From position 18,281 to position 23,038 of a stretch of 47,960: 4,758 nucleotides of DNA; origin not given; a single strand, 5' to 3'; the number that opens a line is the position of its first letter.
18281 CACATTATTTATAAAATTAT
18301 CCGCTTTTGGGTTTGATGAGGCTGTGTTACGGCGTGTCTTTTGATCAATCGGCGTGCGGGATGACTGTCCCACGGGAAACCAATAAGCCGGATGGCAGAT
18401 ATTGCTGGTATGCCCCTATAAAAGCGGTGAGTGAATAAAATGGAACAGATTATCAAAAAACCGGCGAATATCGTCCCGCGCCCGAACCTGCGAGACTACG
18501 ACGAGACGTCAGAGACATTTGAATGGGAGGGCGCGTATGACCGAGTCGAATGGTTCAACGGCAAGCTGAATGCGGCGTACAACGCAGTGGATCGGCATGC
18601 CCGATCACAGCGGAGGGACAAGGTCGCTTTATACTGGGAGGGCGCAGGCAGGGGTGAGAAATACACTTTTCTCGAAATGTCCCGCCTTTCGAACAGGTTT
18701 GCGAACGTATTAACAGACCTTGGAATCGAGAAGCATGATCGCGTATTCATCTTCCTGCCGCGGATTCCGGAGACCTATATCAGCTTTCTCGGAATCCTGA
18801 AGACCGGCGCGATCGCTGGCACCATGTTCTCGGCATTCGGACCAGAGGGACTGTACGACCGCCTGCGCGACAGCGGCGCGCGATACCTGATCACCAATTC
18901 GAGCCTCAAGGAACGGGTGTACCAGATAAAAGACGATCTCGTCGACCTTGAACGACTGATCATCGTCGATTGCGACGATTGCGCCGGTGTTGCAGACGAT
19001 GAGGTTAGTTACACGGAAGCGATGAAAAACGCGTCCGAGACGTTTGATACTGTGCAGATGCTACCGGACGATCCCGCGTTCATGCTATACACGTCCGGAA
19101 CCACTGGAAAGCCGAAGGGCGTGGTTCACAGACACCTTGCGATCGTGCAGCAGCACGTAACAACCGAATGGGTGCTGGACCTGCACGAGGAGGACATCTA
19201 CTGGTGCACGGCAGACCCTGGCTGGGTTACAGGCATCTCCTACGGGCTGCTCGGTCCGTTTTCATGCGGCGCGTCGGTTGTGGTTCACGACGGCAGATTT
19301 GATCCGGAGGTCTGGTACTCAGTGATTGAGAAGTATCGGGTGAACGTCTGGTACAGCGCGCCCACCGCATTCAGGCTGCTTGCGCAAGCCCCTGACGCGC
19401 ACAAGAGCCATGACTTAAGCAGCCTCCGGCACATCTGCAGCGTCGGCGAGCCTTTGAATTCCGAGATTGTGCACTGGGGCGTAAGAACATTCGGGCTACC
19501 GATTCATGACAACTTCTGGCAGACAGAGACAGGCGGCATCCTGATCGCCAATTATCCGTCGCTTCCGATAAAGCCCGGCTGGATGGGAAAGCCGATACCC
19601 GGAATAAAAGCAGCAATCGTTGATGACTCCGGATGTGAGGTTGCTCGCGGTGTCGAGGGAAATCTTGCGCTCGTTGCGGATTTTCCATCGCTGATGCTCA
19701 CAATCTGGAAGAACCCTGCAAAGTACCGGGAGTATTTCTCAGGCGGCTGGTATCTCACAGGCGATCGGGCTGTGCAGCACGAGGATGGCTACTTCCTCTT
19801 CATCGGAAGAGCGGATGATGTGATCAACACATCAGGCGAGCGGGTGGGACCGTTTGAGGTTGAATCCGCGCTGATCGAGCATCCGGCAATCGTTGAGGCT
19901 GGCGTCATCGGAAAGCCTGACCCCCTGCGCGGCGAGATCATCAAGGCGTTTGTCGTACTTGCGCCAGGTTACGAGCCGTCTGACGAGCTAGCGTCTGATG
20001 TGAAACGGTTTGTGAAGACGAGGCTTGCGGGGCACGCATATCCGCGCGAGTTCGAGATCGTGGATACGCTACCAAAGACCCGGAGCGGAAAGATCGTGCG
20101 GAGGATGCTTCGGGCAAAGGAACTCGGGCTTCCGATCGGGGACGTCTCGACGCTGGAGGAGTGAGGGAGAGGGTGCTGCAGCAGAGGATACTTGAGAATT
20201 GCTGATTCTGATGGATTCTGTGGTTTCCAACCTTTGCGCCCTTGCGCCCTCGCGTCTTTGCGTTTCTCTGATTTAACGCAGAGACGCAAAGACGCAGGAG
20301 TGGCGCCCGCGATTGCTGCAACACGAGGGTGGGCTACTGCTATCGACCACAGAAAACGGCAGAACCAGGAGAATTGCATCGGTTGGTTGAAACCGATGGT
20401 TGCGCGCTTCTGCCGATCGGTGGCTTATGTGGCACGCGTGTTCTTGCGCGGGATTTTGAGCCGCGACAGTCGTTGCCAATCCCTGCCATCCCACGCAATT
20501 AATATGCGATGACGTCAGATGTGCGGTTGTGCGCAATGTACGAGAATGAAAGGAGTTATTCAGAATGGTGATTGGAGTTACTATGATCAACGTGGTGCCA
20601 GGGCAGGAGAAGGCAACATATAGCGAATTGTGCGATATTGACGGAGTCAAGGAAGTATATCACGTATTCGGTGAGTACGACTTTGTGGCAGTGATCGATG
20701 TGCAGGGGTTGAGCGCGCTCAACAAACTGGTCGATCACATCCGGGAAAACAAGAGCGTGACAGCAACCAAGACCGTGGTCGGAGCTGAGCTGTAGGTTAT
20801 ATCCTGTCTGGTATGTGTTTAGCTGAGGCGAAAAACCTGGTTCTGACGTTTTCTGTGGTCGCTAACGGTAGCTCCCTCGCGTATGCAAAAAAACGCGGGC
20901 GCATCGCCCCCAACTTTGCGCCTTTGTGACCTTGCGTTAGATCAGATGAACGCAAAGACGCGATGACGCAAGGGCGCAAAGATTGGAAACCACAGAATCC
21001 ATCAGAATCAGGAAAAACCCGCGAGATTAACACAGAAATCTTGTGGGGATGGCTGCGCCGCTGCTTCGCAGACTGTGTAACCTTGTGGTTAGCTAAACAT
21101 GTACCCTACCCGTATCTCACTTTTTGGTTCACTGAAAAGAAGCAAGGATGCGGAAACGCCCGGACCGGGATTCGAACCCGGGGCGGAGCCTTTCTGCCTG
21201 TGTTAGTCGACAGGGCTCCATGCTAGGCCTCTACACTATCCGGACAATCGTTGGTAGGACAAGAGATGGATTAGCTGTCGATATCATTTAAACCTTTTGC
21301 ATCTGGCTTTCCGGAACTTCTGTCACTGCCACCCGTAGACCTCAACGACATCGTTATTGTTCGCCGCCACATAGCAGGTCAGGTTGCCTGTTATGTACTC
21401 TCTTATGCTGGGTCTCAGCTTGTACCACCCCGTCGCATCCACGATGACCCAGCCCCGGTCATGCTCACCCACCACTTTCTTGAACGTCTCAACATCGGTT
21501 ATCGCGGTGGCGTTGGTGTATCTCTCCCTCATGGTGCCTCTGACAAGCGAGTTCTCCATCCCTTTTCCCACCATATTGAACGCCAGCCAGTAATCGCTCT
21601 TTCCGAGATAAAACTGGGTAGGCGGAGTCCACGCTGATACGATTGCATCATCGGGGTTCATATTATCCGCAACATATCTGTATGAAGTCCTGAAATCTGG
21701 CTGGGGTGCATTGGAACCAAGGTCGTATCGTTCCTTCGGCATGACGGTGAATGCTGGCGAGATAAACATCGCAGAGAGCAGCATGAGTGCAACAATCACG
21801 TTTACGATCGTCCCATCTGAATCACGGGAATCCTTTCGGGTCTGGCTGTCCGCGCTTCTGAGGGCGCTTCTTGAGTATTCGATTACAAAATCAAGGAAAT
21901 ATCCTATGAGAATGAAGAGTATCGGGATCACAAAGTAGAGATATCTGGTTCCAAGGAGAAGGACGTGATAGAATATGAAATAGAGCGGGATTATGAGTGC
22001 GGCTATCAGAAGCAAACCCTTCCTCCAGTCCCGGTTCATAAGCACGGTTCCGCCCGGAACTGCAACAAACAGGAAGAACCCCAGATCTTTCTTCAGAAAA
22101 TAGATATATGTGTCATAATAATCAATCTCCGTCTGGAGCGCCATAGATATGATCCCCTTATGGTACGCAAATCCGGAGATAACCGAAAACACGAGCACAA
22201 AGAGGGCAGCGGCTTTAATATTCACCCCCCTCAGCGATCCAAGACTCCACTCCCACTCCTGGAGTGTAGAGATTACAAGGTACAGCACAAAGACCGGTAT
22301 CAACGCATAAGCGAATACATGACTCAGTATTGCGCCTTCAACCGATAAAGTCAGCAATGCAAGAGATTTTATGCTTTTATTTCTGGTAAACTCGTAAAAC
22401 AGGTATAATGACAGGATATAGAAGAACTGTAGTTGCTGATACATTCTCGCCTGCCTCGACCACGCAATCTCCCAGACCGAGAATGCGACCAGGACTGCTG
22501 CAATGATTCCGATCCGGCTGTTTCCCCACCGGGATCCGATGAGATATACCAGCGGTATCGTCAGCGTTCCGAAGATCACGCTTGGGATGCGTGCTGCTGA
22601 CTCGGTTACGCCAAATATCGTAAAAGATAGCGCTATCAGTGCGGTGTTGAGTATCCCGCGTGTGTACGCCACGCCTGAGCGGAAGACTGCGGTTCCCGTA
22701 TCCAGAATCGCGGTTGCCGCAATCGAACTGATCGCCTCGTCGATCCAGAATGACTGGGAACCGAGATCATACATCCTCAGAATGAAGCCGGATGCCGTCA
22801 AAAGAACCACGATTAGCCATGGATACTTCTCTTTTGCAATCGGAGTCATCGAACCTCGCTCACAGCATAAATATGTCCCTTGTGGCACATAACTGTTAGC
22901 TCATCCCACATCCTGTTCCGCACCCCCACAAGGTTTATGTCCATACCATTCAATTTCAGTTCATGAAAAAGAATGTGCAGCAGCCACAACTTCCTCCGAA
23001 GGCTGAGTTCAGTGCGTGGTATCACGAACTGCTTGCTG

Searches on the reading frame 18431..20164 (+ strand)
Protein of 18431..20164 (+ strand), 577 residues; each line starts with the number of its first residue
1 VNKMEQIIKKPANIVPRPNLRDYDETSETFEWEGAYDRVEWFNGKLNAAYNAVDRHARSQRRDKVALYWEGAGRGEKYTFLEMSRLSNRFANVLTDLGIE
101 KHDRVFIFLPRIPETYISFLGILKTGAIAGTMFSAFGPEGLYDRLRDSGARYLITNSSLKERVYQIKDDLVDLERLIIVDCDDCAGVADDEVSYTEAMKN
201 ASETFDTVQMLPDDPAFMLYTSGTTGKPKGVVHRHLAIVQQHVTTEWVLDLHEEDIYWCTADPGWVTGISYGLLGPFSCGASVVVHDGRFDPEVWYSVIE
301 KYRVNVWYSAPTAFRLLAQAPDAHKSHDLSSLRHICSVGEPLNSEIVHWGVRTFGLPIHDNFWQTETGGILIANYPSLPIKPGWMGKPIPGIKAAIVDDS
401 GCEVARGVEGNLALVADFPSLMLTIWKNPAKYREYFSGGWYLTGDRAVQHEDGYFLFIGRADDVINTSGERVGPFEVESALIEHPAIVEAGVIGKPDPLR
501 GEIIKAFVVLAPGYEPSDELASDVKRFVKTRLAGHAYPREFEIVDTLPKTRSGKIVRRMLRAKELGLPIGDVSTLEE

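Call 69: search_protein_families(library=pfam, proteins=[window:18431-20164:+], max_evalue=0.00001)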
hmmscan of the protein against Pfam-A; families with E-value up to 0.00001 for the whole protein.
window:18431-20164:+ (577 aa): 2 families
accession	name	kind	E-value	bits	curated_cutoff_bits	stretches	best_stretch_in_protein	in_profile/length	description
PF00501.34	AMP-binding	-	2e-84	284.1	29.9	1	55-413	3-373/384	AMP-binding enzyme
PF13193.12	AMP-binding_C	-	6.6e-26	91.5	24.5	1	476-554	1-76/76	AMP-binding enzyme C-terminal domain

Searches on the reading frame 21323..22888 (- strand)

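Call 69: search_protein_families(library=pfam, proteins=[window:21323-22888:-], max_evalue=0.00001)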
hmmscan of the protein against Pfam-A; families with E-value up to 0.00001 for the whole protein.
window:21323-22888:- (521 aa): 2 families
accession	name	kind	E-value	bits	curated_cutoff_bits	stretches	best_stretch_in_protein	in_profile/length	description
PF13231.12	PMT_2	-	4.4e-14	53.5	26.1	1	82-235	7-155/160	Dolichyl-phosphate-mannose-protein mannosyltransferase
PF02366.24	PMT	-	1.9e-07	31.3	22.7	1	91-233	77-226/245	Dolichyl-phosphate-mannose-protein mannosyltransferase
